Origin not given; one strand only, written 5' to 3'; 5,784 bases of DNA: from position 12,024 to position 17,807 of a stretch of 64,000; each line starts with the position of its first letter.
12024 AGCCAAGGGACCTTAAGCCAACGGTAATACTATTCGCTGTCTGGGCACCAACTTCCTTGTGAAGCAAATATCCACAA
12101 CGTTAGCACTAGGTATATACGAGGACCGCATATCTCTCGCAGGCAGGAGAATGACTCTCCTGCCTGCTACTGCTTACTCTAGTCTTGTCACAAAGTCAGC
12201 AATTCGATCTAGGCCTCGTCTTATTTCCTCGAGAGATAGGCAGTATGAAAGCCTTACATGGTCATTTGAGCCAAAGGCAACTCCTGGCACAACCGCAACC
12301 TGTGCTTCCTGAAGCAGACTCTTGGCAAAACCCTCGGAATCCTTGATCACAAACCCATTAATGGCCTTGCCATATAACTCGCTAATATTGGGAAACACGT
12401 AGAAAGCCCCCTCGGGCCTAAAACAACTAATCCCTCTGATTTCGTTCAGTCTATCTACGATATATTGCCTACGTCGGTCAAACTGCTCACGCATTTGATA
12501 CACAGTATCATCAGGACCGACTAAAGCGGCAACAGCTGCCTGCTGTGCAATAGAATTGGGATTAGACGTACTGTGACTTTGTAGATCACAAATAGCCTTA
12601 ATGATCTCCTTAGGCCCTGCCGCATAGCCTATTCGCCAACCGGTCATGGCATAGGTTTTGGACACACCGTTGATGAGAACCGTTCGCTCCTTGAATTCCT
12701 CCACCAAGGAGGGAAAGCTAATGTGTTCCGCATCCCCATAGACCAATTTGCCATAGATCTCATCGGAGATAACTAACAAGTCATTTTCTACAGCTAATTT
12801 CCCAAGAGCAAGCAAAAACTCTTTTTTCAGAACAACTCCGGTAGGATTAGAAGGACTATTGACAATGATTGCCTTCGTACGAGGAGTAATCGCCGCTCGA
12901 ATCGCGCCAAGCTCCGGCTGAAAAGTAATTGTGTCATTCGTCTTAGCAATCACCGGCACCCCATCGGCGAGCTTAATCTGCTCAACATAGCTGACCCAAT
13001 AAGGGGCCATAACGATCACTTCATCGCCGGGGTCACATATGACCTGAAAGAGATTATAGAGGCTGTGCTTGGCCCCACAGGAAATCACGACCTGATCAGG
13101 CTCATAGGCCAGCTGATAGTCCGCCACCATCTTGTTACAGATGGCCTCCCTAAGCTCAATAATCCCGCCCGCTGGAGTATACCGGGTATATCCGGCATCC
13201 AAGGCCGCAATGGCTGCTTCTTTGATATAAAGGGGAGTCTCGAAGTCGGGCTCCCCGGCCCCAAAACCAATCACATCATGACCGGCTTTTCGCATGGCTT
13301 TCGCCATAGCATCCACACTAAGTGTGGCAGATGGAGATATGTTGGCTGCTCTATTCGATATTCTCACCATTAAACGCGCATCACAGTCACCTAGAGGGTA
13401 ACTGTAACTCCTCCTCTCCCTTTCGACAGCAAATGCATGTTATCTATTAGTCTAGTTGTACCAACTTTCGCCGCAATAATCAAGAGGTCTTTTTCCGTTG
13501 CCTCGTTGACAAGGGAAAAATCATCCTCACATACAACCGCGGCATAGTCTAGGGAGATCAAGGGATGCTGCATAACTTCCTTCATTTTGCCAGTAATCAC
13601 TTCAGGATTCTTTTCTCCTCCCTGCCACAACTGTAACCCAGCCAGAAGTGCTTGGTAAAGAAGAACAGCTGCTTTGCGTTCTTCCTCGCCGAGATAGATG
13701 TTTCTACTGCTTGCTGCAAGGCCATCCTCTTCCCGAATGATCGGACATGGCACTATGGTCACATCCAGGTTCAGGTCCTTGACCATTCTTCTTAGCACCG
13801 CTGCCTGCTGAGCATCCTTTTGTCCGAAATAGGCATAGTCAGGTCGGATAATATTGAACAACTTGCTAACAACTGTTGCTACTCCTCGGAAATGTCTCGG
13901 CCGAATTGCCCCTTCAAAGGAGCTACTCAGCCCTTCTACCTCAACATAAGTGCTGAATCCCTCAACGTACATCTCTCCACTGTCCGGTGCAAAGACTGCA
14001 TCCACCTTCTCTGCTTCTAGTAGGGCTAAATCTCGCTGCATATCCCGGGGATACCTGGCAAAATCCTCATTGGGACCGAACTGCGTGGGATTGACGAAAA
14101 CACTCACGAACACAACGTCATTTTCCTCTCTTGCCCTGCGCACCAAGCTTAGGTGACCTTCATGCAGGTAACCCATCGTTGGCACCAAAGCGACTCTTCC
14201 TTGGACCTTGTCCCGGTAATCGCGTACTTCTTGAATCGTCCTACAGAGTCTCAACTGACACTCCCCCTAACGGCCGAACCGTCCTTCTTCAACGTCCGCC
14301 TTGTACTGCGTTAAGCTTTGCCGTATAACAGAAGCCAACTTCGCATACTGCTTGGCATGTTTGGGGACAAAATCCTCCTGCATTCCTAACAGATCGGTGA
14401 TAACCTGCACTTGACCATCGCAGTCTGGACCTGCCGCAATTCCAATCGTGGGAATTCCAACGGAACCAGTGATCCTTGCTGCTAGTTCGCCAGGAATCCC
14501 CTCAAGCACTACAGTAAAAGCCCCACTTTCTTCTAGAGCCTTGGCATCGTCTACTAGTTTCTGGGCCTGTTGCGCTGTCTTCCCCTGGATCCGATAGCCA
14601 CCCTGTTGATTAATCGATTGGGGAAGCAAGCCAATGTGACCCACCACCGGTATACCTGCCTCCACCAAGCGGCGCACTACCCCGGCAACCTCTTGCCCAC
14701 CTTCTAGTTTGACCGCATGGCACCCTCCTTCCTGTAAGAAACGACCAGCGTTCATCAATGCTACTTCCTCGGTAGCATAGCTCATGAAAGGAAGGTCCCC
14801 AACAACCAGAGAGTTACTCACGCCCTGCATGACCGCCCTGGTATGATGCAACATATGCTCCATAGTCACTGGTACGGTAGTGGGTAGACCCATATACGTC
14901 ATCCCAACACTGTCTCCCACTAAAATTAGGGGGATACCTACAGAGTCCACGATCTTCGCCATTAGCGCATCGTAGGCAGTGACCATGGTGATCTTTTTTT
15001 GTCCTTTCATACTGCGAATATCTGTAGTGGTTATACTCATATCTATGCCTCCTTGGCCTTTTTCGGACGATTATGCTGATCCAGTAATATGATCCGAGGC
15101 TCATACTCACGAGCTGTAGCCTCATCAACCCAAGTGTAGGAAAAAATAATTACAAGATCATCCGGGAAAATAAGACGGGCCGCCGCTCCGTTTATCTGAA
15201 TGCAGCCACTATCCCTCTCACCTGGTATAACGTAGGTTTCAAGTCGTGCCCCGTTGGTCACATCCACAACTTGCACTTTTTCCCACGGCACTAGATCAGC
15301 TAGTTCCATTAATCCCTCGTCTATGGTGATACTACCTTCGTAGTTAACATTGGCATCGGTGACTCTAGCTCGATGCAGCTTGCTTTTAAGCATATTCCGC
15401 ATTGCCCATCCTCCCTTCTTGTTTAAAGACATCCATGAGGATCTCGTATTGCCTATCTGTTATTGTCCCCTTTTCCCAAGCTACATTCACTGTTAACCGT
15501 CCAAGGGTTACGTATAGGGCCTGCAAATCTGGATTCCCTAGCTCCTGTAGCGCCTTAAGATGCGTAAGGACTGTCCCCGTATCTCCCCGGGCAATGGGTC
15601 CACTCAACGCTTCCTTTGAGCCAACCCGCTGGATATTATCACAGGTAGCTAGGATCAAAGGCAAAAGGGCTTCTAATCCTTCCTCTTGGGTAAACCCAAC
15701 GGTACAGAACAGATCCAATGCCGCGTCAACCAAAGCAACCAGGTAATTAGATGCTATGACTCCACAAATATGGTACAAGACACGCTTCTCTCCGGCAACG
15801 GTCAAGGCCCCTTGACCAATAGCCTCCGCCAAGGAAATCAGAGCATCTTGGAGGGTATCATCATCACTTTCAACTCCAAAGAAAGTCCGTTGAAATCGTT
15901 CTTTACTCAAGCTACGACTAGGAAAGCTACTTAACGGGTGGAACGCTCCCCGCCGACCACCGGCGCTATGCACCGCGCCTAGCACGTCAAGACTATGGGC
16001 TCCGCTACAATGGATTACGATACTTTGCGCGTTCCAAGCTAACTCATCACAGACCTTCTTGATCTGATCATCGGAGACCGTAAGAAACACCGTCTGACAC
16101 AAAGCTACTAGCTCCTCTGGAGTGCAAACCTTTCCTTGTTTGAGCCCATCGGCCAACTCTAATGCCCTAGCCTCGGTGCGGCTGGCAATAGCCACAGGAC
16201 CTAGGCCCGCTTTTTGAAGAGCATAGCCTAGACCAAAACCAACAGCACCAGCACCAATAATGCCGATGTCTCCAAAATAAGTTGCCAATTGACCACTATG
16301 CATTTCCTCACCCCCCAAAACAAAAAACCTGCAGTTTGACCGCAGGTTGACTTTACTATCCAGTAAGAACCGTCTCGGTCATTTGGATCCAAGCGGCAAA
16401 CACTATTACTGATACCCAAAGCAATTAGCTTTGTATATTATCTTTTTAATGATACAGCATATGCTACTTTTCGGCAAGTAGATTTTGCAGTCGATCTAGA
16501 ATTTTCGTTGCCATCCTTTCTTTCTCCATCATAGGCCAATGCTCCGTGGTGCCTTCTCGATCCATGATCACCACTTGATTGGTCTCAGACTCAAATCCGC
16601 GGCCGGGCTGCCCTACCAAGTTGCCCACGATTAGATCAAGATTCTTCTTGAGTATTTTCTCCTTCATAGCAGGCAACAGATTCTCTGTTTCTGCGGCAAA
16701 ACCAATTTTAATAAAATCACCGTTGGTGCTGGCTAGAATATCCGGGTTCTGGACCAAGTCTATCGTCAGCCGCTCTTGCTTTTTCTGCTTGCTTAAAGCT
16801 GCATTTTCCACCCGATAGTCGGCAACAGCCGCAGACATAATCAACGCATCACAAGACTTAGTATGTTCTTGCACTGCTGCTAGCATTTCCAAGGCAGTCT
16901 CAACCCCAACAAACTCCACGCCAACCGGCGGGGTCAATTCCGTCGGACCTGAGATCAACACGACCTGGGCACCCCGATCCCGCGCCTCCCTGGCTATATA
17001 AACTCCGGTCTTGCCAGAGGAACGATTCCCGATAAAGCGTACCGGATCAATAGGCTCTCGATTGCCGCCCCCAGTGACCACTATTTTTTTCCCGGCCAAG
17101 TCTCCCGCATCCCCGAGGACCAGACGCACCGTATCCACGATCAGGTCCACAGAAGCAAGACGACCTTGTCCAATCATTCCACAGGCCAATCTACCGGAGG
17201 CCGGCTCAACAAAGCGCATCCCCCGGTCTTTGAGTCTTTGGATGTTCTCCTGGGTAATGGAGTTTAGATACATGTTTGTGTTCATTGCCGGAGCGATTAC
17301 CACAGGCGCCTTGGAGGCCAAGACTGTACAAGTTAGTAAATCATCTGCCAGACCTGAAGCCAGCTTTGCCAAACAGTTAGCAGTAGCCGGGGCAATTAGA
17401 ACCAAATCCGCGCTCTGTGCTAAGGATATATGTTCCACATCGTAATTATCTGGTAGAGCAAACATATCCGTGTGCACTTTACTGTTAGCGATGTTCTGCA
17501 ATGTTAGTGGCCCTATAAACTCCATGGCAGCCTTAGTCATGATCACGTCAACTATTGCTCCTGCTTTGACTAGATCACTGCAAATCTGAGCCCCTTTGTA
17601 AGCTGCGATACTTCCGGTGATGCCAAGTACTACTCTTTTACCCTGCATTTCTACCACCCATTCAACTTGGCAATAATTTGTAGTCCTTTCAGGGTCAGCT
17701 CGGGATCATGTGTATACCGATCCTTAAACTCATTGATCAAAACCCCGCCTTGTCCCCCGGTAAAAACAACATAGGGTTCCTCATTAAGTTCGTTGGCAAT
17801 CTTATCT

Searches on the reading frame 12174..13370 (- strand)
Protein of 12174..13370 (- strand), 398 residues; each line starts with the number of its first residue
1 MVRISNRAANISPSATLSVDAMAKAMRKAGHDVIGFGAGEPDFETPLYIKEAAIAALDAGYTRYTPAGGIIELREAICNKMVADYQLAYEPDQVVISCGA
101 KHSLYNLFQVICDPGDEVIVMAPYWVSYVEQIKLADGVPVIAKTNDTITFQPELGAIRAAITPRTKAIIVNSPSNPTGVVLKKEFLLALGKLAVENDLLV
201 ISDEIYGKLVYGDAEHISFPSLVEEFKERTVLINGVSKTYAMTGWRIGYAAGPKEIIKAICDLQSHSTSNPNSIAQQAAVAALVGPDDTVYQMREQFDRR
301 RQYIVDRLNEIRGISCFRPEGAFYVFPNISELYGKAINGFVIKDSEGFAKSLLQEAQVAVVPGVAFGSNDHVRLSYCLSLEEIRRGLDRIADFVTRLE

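Call 91: search_protein_families(library=pfam, proteins=[window:12174-13370:-], max_evalue=0.00001)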
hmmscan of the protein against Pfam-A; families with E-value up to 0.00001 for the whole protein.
window:12174-13370:- (398 aa): 2 families
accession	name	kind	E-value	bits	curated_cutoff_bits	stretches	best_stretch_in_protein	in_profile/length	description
PF00155.27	Aminotran_1_2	-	6.4e-76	256.3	19.7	1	32-390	2-361/361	Aminotransferase class I and II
PF01041.23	DegT_DnrJ_EryC1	-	3.8e-07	30.1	19.8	1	110-203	59-145/360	DegT/DnrJ/EryC1/StrS aminotransferase family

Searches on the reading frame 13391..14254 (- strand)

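Call 92: search_protein_families(library=pfam, proteins=[window:13391-14254:-], max_evalue=0.001)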
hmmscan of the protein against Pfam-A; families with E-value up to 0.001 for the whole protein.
window:13391-14254:- (287 aa): 1 family
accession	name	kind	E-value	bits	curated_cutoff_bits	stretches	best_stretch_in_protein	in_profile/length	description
PF02569.21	Pantoate_ligase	-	2.2e-104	348.8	20.7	1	3-273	2-267/268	Pantoate-beta-alanine ligase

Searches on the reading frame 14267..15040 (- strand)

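Call 92: search_protein_families(library=pfam, proteins=[window:14267-15040:-], max_evalue=0.001)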
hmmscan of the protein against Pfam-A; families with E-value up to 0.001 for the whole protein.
window:14267-15040:- (257 aa): 1 family
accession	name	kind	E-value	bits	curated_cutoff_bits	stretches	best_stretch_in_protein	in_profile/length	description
PF02548.21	Pantoate_transf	-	4.4e-107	357.8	28.7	1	3-255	2-256/259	Ketopantoate hydroxymethyltransferase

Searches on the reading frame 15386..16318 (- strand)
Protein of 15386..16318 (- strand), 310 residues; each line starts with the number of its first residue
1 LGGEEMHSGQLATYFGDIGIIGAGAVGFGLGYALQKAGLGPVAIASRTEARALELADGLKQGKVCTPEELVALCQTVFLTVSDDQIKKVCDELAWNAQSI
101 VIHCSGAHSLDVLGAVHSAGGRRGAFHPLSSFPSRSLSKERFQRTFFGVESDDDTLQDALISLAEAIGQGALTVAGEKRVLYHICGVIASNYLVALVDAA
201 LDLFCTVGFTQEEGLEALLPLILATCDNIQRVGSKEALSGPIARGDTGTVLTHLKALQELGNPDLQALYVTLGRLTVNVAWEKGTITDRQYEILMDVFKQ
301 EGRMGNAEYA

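Call 92: search_protein_families(library=pfam, proteins=[window:15386-16318:-], max_evalue=0.001)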
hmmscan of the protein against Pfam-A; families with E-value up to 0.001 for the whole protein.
window:15386-16318:- (310 aa): 7 families
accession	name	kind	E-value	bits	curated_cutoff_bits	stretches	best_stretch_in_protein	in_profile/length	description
PF10728.14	DUF2520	-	9.7e-32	109.8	25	1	146-274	2-123/125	Domain of unknown function (DUF2520)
PF10727.15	Rossmann-like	-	1.1e-11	45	23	1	17-128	16-131/131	Rossmann-like domain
PF03807.23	F420_oxidored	-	1.2e-10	42.3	21.6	1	18-104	2-91/94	NADP oxidoreductase coenzyme F420-dependent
PF03446.21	NAD_binding_2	-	3.9e-05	24.2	21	1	17-108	1-96/161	NAD binding domain of 6-phosphogluconate dehydrogenase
PF19964.5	EAD11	-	0.00011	22.5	26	1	235-294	3-64/80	Effector-associated domain 11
PF01488.26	Shikimate_DH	-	0.00047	20.7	24.3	1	18-71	15-70/138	Shikimate / quinate 5-dehydrogenase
PF02558.23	ApbA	-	0.0009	19.3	22.2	0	18-54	1-37/150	Ketopantoate reductase PanE/ApbA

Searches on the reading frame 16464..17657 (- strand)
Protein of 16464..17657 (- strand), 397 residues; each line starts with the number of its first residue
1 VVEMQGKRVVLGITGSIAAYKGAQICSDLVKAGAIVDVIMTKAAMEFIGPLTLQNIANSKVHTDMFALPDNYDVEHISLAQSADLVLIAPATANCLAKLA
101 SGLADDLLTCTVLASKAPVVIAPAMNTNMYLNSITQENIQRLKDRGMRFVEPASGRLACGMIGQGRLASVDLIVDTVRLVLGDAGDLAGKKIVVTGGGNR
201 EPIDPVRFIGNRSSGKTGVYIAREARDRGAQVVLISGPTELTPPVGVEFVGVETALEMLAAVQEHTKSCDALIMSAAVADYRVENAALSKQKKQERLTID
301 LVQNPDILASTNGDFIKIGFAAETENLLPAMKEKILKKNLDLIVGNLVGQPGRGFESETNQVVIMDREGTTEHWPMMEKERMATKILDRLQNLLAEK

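Call 92: search_protein_families(library=pfam, proteins=[window:16464-17657:-], max_evalue=0.001)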
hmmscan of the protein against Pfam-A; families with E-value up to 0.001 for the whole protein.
window:16464-17657:- (397 aa): 2 families
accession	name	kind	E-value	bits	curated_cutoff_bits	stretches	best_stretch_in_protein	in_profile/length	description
PF04127.22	DFP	-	4.8e-65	219.3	22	1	187-364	1-185/186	DNA/pantothenate metabolism flavoprotein C-terminal domain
PF02441.25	Flavoprotein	-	8.6e-35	120.2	22.7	1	7-177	1-158/162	Flavoprotein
